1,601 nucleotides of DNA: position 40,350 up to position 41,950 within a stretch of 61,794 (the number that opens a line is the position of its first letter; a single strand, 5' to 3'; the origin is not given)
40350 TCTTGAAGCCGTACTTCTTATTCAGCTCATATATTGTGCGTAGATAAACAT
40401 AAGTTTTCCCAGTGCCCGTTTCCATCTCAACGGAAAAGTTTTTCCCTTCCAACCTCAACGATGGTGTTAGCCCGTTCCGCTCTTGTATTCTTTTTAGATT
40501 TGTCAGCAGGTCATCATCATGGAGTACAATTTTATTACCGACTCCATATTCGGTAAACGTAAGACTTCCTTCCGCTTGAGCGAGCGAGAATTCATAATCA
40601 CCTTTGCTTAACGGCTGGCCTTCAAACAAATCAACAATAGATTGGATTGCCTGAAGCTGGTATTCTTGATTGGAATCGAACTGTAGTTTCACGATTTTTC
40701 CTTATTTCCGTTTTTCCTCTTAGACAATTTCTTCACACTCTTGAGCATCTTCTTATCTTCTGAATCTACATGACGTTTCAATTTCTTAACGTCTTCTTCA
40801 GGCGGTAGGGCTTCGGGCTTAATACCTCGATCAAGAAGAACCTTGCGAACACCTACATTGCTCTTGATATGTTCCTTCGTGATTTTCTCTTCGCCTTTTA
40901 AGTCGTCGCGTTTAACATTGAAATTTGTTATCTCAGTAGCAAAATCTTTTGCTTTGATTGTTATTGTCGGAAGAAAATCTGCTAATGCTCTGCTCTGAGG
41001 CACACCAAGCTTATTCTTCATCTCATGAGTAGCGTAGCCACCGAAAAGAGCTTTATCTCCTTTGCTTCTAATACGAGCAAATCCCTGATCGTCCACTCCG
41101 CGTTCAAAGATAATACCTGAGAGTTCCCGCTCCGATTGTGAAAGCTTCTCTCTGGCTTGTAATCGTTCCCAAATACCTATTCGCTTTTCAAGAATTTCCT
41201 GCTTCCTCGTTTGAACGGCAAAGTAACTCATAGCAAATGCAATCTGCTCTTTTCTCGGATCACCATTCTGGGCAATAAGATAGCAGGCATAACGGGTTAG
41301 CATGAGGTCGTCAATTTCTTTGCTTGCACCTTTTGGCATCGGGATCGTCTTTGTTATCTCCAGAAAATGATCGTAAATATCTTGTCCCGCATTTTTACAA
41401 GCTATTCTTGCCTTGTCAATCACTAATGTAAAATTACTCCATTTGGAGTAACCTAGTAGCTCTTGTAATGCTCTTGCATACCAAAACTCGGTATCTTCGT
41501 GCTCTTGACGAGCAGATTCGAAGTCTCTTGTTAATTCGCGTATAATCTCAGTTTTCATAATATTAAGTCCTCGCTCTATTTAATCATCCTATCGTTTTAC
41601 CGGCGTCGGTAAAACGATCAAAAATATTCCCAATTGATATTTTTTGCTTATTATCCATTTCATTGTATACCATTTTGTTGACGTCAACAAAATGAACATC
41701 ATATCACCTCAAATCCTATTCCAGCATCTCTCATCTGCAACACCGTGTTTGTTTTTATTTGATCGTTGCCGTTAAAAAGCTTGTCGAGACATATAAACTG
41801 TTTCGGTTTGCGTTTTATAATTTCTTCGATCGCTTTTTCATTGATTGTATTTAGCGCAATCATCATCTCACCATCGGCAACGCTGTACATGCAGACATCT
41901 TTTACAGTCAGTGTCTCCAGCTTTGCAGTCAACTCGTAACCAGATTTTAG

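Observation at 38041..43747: Type III RM operon with a DinD homologue inserted between mod and res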

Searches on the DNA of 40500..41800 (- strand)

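Call 83: search_rna_families(source=window, start=40500, end=41800, threshold=evalue, max_evalue=1)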
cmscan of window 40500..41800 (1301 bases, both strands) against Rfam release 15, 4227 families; matches with E-value up to 1: 1.
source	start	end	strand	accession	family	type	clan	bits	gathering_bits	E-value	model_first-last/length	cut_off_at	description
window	41665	41699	+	RF04072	mir-7386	Gene; miRNA;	-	22.1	44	0.24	12-46/59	no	mir-7386 microRNA precursor family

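Call 84: search_rna_families(source=L088, start=7700, end=8900, threshold=evalue, max_evalue=1)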
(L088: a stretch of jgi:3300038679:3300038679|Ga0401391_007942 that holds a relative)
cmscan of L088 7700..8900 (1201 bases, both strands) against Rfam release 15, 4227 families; matches with E-value up to 1: 3.
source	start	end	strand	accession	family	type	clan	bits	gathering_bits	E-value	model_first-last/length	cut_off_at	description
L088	7813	7879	-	RF02353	BjrC68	Gene; sRNA;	-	25.3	39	0.00048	1-82/82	no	Bradyrhizobiaceae sRNA BjrC68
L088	7776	7804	-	RF04072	mir-7386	Gene; miRNA;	-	20.2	44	0.65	17-45/59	no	mir-7386 microRNA precursor family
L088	8344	8456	+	RF02687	RAGATH-8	Gene; sRNA;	-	13.3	86.7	0.75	1-276/276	no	RAGATH-8 RNA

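Call 86: build_rna_model(alignment_id=A6, structure=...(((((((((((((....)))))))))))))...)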
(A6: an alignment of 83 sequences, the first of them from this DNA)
Model R1 built from alignment A6 (83 sequences, 36 columns); structure: as given.
model positions 36; base pairs 13; branch points 0; effective number of sequences 83; information 1.067 bits per position. Calibrated on 0.2 Mb of random sequence (short: E-values are rough).
structure used (alignment columns):
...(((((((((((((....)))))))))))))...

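Call 87: search_with_rna_model(model_id=R1, source=window, filters=off, max_evalue=10)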
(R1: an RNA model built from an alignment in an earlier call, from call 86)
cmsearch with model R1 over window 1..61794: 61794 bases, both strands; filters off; matches with E-value up to 10: 19.
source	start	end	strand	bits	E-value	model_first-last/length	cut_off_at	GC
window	41665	41700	-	36.3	1.2e-06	1-36/36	no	0.33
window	41587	41622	+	32.1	1.3e-05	1-36/36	no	0.44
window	41587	41622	-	32.1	1.4e-05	1-36/36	no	0.44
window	41671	41694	+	31.1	2.4e-05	7-30/36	no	0.33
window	41340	41375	-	25.7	0.00052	1-36/36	no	0.42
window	43755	43791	-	14.2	0.38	1-36/36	no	0.24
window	24693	24719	+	12.4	1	1-36/36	no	0.26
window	27740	27774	-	12.4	1.1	1-36/36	no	0.37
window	20018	20059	+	11.6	1.6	1-36/36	no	0.52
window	31576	31610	-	11.5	1.7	1-36/36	no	0.4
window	43755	43785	+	10.8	2.5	1-36/36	no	0.23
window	31576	31616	+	10.6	2.9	1-36/36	no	0.39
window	43290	43324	+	10.1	3.8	1-36/36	no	0.34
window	59372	59407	+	9.8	4.6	1-36/36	no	0.5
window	45731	45764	+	9.8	4.7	1-36/36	no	0.21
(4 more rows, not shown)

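Call 88: search_with_rna_model(model_id=R1, sources=[L001, L002, L003, L004, L005, L169, L170, L171, L087, L088, L089, L090, L091, L092, L093, L094, L095, L096, L097, L098, L099, L100, L101, L102, L103, L104, L105, L106, L107, L108, L109, L110, L111, L112, L113, L114, L115, L116, L117, L118, L119, L120, L121, L122, L123, L124, L125, L126, L127, L128, L129, L130, L131, L132, L133, L134, L135, L136, L137, L138, L139, L140, L141, L142, L143, L144, L145, L146, L147, L148, L149, L150, L151, L152, L153, L154, L155, L156, L157, L158, L159, L160, L161, L162, L163, L164, L165, L166, L167, L168], max_evalue=1)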
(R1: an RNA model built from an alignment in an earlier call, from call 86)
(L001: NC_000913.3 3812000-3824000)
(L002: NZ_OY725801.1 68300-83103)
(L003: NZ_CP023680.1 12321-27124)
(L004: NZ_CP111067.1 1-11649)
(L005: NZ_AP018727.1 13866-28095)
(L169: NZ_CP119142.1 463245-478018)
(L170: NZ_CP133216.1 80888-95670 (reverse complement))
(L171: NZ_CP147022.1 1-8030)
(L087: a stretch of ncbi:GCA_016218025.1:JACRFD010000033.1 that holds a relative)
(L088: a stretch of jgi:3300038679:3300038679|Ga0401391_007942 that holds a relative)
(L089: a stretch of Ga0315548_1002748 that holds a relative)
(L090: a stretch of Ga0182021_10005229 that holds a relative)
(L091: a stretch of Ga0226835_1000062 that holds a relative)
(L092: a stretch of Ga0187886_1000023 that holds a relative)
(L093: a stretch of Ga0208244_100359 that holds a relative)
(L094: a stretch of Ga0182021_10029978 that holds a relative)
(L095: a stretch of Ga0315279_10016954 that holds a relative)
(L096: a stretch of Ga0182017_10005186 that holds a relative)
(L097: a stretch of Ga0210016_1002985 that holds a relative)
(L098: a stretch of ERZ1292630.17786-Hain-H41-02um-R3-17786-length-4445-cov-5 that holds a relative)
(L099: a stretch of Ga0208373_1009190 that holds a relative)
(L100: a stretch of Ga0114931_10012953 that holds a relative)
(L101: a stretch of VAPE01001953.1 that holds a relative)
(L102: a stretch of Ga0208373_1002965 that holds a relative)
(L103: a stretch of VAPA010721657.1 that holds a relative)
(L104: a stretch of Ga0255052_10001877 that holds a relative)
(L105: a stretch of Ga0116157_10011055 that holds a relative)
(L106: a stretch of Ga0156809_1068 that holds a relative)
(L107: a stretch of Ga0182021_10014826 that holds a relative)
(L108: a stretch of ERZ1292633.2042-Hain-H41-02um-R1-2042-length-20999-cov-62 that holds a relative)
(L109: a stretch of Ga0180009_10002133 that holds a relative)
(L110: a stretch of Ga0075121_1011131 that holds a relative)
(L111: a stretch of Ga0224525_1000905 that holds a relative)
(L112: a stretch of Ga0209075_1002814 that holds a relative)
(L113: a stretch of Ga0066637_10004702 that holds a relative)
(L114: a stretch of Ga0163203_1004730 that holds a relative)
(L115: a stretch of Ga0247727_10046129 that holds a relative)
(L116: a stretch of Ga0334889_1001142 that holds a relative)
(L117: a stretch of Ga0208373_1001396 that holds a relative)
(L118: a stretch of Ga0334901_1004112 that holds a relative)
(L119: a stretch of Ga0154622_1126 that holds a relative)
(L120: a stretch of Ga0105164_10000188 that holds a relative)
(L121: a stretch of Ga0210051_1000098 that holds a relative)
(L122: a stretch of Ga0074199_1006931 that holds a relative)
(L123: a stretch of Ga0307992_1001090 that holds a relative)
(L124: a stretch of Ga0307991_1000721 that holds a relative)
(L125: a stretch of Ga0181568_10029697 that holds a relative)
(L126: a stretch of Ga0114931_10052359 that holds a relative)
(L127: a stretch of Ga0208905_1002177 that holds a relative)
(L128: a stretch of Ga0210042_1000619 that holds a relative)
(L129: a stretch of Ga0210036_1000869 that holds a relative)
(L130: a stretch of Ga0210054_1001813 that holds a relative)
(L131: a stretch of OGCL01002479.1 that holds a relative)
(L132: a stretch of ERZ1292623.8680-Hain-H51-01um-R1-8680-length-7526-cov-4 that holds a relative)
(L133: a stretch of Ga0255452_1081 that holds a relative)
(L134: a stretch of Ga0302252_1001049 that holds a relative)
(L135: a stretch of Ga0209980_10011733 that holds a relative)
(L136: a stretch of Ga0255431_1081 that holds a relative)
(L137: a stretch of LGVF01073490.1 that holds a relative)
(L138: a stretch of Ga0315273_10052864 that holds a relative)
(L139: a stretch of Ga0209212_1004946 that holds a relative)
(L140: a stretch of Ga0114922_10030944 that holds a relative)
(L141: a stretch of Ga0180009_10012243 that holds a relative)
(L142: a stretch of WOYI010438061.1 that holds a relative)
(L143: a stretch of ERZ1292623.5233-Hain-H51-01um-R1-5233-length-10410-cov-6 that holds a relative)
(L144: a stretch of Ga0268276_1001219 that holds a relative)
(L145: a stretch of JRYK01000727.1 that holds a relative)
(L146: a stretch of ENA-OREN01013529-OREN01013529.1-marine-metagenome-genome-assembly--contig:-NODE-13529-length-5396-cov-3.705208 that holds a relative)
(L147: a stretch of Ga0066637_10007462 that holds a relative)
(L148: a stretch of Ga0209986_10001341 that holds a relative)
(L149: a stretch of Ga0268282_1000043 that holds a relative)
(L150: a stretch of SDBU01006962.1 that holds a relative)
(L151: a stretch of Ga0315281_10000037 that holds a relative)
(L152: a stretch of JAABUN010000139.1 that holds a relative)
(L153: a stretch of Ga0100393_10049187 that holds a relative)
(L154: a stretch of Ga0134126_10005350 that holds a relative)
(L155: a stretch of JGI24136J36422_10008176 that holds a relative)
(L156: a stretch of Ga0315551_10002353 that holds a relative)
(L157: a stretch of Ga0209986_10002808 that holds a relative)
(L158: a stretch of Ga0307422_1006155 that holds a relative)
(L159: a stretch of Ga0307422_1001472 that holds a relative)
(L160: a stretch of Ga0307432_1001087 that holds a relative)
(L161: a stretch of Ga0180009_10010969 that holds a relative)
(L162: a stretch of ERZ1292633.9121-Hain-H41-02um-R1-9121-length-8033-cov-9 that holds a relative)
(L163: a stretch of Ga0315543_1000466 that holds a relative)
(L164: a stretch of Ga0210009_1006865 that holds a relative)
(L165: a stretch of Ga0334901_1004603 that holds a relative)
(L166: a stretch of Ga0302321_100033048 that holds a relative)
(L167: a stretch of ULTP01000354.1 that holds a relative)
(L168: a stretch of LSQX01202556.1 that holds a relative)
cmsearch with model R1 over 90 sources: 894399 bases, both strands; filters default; matches with E-value up to 1: 43.
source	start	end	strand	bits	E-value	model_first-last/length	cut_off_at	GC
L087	8184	8219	+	50.8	4.6e-09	1-36/36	no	0.42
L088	8184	8219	+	50.1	6.6e-09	1-36/36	no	0.42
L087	8184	8219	-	47.5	3e-08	1-36/36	no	0.42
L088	8184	8219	-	45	1.2e-07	1-36/36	no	0.42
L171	419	454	+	44.1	2e-07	1-36/36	no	0.42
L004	4035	4070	+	43.5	2.9e-07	1-36/36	no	0.36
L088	7774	7809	+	43.2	3.5e-07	1-36/36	no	0.33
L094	2134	2169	+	42.9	4e-07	1-36/36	no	0.36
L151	5158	5193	+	42.1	6.4e-07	1-36/36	no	0.53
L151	5158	5193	-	40.5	1.6e-06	1-36/36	no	0.53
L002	7187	7222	+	39.9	2.3e-06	1-36/36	no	0.47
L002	7187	7222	-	39.6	2.7e-06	1-36/36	no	0.47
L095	871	906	+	39.1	3.5e-06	1-36/36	no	0.42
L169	7151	7186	+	38.7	4.4e-06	1-36/36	no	0.31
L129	1510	1545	+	37.7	7.8e-06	1-36/36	no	0.53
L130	270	305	+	37.7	7.8e-06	1-36/36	no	0.53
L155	444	479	+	35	3.8e-05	1-36/36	no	0.51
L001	5932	5967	+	34.8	4.1e-05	1-36/36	no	0.44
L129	1510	1545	-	34.3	5.5e-05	1-36/36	no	0.53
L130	270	305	-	34.3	5.5e-05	1-36/36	no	0.53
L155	444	479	-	34.2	5.9e-05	1-36/36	no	0.51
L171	419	454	-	33.8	7.5e-05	1-36/36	no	0.42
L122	898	933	-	33.2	0.0001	1-36/36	no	0.53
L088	7774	7809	-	33.1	0.00011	1-36/36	no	0.33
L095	871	906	-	32.5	0.00016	1-36/36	no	0.42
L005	7151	7186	+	32.4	0.00016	1-36/36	no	0.39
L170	6909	6944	+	31.5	0.00028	1-36/36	no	0.53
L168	2145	2180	-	31.5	0.00028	1-36/36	no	0.44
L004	4035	4070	-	31.3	0.00031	1-36/36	no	0.36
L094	2134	2169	-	30.4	0.00052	1-36/36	no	0.36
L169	7151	7186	-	30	0.00067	1-36/36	no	0.31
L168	2145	2180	+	29.7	0.00078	1-36/36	no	0.44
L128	452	487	+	28.5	0.0015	1-36/36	no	0.58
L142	2136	2171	+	25.6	0.0079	1-36/36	no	0.5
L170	6909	6944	-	24.8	0.013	1-36/36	no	0.53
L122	898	933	+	23.5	0.026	1-36/36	no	0.53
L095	1324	1359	+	23.5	0.027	1-36/36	no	0.5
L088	7940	7975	+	22.9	0.037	1-36/36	no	0.42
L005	7158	7179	-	20.3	0.16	8-29/36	no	0.36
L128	452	487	-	19.9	0.21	1-36/36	no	0.58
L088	7940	7975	-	19.7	0.24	1-36/36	no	0.42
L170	7157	7192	+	17.7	0.75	1-36/36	no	0.53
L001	5932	5967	-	17.4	0.87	1-36/36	no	0.44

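Call 104: search_with_rna_model(model_id=R1, sources=[L172, L173, L174, L175], max_evalue=0.1, filters=off)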
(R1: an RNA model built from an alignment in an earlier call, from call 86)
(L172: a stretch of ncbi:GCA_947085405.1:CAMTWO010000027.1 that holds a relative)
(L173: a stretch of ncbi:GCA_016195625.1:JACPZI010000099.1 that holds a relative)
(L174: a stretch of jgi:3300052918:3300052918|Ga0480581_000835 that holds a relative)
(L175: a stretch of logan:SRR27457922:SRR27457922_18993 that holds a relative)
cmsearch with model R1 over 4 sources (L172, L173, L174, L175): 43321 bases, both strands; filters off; matches with E-value up to 0.1: 14.
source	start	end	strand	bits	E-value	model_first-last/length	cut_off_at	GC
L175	5184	5219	+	53.3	5.3e-11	1-36/36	no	0.39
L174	5184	5219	+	51.9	1.1e-10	1-36/36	no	0.39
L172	5184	5219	+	51.5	1.4e-10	1-36/36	no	0.39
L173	5184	5219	+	49.5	4.5e-10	1-36/36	no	0.31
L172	5184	5219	-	47.6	1.3e-09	1-36/36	no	0.39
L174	5184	5219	-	46.8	2.1e-09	1-36/36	no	0.39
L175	5184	5219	-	43.9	1.1e-08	1-36/36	no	0.39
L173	5184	5219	-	42.8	2.1e-08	1-36/36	no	0.31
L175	4774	4809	+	39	1.8e-07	1-36/36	no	0.31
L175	4774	4809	-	28.4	7.9e-05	1-36/36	no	0.31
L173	5885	5920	+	24.2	0.00084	1-36/36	no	0.36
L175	4940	4975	+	20.2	0.0084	1-36/36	no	0.39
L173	5895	5910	-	16.3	0.079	11-26/36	no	0.38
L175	4940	4975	-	16.1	0.09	1-36/36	no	0.39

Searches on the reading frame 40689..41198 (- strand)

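Call 40: search_protein_families(library=pfam, proteins=[window:40689-41198:-], max_evalue=10)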
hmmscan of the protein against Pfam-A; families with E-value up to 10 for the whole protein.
window:40689-41198:- (169 aa): 1 family
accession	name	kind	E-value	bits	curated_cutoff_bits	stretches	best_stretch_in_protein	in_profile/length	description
PF07431.17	DUF1512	-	0.3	11.2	25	1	116-164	64-112/177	Protein of unknown function (DUF1512) N-terminal domain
